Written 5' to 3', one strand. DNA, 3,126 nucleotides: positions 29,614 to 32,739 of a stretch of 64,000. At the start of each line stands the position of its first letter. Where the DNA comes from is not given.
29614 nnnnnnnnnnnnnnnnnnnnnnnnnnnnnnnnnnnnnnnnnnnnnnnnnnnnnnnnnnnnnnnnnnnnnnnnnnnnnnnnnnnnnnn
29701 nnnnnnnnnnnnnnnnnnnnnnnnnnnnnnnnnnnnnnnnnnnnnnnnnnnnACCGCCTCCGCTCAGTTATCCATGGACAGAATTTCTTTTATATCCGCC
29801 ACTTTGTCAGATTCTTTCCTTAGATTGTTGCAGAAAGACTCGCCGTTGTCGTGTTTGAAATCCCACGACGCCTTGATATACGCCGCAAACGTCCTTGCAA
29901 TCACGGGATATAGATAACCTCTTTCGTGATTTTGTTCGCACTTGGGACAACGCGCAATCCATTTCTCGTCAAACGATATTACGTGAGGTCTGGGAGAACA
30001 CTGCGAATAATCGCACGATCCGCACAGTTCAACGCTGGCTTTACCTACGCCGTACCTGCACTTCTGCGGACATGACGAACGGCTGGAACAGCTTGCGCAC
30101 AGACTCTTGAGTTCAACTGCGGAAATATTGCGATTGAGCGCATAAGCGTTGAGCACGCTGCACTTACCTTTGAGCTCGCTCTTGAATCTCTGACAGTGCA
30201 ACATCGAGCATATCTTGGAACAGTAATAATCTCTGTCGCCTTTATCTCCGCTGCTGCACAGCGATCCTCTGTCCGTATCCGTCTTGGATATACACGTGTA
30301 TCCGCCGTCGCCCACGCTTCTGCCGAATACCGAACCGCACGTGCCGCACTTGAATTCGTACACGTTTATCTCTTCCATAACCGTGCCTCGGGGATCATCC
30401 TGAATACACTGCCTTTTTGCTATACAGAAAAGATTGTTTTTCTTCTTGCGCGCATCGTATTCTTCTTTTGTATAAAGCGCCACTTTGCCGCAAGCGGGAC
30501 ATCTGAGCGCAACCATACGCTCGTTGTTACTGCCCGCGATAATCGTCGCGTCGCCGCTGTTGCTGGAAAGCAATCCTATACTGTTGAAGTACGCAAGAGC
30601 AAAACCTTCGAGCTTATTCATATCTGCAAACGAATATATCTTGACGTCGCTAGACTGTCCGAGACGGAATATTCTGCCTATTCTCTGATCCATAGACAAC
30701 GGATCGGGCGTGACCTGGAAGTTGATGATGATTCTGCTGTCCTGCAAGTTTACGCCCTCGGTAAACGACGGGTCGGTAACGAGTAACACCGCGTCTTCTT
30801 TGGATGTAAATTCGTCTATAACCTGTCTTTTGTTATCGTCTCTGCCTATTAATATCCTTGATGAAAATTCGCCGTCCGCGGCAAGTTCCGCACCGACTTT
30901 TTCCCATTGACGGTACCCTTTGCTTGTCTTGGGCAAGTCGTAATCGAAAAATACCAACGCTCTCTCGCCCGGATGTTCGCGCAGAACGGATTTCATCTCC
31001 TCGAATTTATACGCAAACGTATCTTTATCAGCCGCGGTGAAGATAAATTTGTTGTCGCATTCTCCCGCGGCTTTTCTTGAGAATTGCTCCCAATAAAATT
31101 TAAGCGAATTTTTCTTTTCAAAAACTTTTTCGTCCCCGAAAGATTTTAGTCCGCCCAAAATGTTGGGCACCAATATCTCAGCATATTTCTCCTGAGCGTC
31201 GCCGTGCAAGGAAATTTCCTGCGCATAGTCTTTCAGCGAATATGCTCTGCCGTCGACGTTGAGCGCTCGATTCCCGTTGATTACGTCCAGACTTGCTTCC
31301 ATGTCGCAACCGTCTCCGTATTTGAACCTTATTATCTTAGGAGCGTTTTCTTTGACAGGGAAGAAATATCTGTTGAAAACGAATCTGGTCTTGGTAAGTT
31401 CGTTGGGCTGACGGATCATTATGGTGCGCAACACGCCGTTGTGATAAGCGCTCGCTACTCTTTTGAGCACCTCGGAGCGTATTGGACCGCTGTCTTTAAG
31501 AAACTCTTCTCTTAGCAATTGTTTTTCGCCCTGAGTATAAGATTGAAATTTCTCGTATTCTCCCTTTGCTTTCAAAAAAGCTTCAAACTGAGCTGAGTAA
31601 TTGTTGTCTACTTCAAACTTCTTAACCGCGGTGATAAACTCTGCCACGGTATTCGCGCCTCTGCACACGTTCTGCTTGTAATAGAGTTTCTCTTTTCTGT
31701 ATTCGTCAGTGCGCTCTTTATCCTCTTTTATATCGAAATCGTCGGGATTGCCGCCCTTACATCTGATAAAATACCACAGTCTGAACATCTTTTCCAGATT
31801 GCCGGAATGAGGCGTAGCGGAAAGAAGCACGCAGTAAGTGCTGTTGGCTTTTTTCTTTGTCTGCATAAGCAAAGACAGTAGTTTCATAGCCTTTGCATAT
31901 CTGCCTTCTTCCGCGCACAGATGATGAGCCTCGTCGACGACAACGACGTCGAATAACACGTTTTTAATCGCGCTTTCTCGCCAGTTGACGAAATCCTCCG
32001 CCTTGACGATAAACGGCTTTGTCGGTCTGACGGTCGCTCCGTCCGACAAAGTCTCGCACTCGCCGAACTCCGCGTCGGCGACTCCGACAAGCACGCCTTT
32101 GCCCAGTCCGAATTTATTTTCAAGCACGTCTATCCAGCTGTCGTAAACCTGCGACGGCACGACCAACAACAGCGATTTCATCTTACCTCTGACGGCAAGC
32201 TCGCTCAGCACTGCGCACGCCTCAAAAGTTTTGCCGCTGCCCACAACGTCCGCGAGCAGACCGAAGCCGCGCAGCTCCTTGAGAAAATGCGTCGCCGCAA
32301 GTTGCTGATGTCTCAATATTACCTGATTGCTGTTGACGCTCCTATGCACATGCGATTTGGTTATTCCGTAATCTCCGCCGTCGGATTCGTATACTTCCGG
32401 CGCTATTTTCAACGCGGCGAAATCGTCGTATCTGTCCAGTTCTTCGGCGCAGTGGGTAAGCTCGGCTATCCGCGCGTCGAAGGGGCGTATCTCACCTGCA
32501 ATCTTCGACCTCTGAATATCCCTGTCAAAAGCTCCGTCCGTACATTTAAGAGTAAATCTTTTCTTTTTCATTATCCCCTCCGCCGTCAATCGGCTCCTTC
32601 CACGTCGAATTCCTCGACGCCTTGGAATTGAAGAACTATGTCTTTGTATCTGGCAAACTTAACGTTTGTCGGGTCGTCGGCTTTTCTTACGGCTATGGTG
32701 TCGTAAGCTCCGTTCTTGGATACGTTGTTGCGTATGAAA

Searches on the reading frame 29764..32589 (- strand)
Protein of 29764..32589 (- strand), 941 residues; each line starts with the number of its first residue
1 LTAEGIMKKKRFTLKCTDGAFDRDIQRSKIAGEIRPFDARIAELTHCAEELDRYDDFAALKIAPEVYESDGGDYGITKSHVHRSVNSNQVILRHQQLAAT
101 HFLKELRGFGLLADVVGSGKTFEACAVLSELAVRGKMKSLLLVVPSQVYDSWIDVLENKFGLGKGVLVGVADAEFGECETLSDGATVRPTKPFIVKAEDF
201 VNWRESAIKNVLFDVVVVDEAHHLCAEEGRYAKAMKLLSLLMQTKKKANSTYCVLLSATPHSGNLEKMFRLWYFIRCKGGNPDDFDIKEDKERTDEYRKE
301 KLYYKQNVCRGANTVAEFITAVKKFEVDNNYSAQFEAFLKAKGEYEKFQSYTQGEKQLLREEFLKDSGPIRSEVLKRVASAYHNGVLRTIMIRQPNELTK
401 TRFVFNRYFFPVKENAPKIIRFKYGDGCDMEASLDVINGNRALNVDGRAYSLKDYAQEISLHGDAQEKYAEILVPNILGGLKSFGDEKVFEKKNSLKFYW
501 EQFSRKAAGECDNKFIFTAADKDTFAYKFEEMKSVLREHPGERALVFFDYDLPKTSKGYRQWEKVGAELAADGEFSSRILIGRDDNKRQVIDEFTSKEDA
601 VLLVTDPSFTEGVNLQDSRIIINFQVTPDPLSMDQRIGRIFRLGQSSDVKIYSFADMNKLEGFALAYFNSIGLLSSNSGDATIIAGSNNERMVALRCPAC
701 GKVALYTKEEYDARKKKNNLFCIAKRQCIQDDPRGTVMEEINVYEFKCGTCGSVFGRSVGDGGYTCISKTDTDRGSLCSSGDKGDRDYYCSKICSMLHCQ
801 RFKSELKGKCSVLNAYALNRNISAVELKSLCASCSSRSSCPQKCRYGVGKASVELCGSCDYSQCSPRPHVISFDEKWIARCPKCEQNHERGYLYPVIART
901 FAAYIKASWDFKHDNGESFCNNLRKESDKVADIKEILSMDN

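Call 10: search_protein_families(library=pfam, proteins=[window:29764-32589:-], max_evalue=0.01)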
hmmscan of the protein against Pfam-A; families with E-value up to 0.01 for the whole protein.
window:29764-32589:- (941 aa): 5 families
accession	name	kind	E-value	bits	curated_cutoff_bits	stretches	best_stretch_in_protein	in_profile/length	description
PF00176.29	SNF2-rel_dom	-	1.6e-11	44.3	24.9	1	102-290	9-194/290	SNF2-related domain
PF00271.37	Helicase_C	-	3.4e-09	37.4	23.5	1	528-644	2-110/110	Helicase conserved C-terminal domain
PF04851.21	ResIII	-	7.4e-08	32.9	22.5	1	94-261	7-163/164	Type III restriction enzyme, res subunit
PF00270.35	DEAD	-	2.4e-06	27.8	26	1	112-266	19-165/167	DEAD/DEAH box helicase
PF13307.12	Helicase_C_2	-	0.0069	16.9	25.3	0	559-620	19-85/170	Helicase C-terminal domain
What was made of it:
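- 29764..32589 (-): 941-aa SNF2-family helicase. Pfam SNF2-rel_dom/Helicase_C (call 10).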

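Call 13: search_protein_families(library=padloc, proteins=[window:29764-32589:-], max_evalue=0.01)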
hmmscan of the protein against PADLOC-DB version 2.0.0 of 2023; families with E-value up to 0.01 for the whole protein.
window:29764-32589:- (941 aa): 47 families (the best 25 are shown)
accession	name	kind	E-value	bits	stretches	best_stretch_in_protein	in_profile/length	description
PDLC02500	BrxHI|BrxHII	-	1.3e-30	104.7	3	585-655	517-585/933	BrxHI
PDLC02504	BrxHI|BrxHII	-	1.4e-29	100.7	2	84-275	102-290/971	BrxHII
PDLC02623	DrmD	-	1.8e-27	93.5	2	525-687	513-669/1040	DrmD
PDLC02619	DrmD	-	2.6e-26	90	2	87-276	29-209/872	DrmD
PDLC02621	DrmD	-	2.4e-25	87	2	111-265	142-306/1040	DrmD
PDLC00659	HmaA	-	2.7e-25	86.4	2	111-272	126-281/1176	SNF2 helicase / DEAD-box helicase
PDLC02620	DrmD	-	1.5e-21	74.1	2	86-271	95-278/1060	DrmD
PDLC02840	DpdE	-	4.3e-21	72.9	3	585-663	596-674/1091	DpdE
PDLC02843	DpdE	-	9.4e-20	68.1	2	91-264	159-301/1091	DpdE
PDLC02634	DrmD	-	4.8e-18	62.3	2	90-277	91-273/900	DrmD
PDLC02572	DrmA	-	6e-16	55.6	2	111-267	139-303/1043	DrmA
PDLC02632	DrmD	-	1.6e-15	54.6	2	111-268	144-309/662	DrmD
PDLC02633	DrmD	-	1.9e-14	50.6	2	107-265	142-308/839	DrmD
PDLC02853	DpdE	-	2.7e-14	50.1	1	110-274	117-282/985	DpdE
PDLC02846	DpdE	-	1.7e-13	47.4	1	84-271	155-333/1034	DpdE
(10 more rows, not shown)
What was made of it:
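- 29764..32589 (-): PADLOC BrxHI/II and DrmD at ~1e-30 (call 13).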

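Call 55: search_protein_families(library=phrogs, proteins=[window:29764-32589:-], max_evalue=0.001)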
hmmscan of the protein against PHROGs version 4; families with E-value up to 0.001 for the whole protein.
window:29764-32589:- (941 aa): 5 families
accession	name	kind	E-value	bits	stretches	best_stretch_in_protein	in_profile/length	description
phrog_62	-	DNA, RNA and nucleotide metabolism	5.3e-29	101.4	2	62-275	682-864/1881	DNA helicase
phrog_23807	-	unknown function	3e-25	89.2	2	111-267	150-314/1053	-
phrog_16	-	DNA, RNA and nucleotide metabolism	1.9e-18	67.1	2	568-727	511-659/986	DNA helicase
phrog_26785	-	unknown function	1.5e-15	57.3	1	509-654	704-839/1087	-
phrog_1685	-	unknown function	4.6e-05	21.8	0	107-154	845-892/2278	-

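Call 79: search_protein_families(library=ncbifam, proteins=[window:29764-32589:-], max_evalue=0.001)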
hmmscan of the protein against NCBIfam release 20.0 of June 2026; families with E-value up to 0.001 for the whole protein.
window:29764-32589:- (941 aa): 11 families
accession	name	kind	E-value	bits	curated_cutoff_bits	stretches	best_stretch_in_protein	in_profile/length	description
NF038317.1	DISARM_DrmD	equivalog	1.1e-30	106.7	610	2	110-271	127-296/1021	DISARM system SNF2-like helicase DrmD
NF041062.1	DpdE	equivalog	6.6e-27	93.9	500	2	111-271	174-308/1048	protein DpdE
NF038318.1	DISARM_DrmD_b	equivalog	2e-25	89.1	950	2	93-276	32-206/868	DISARM system SNF2-like helicase DrmD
NF003426.0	PRK04914.1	equivalog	1.1e-23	83.5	576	2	91-262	154-318/959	RNA polymerase-associated protein RapA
NF042964.1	phospholipD_antiphage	equivalog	1.1e-15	57.1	1100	2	89-269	227-419/895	phospholipase D-like domain-containing anti-phage protein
NF053675.1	pilus_reg_Snf2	equivalog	1.3e-05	23.6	1100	0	91-235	584-721/1029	pilus expression-regulating Snf2 family helicase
NF041790.1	anti-phage_ZorD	equivalog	6.6e-05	21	1500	1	583-652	963-1033/1035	type I Zorya anti-phage system protein ZorD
NF008744.0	PRK11776.1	equivalog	0.00028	19.6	524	1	528-660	229-354/460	ATP-dependent RNA helicase DbpA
NF053712.1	repair_DEAH_YoaA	equivalog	0.00037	19.3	680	0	559-616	473-527/630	DNA repair helicase YoaA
TIGR04095.1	dnd_restrict_1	equivalog_domain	0.0005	19.2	600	0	90-229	7-150/451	DNA phosphorothioation system restriction enzyme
TIGR03158.1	cas3_cyano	exception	0.00072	18.8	69.1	0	210-274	143-204/357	type I-D CRISPR-associated helicase Cas3'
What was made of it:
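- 29764..32589 (-): NCBIfam DrmD/DpdE partial matches (call 79).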
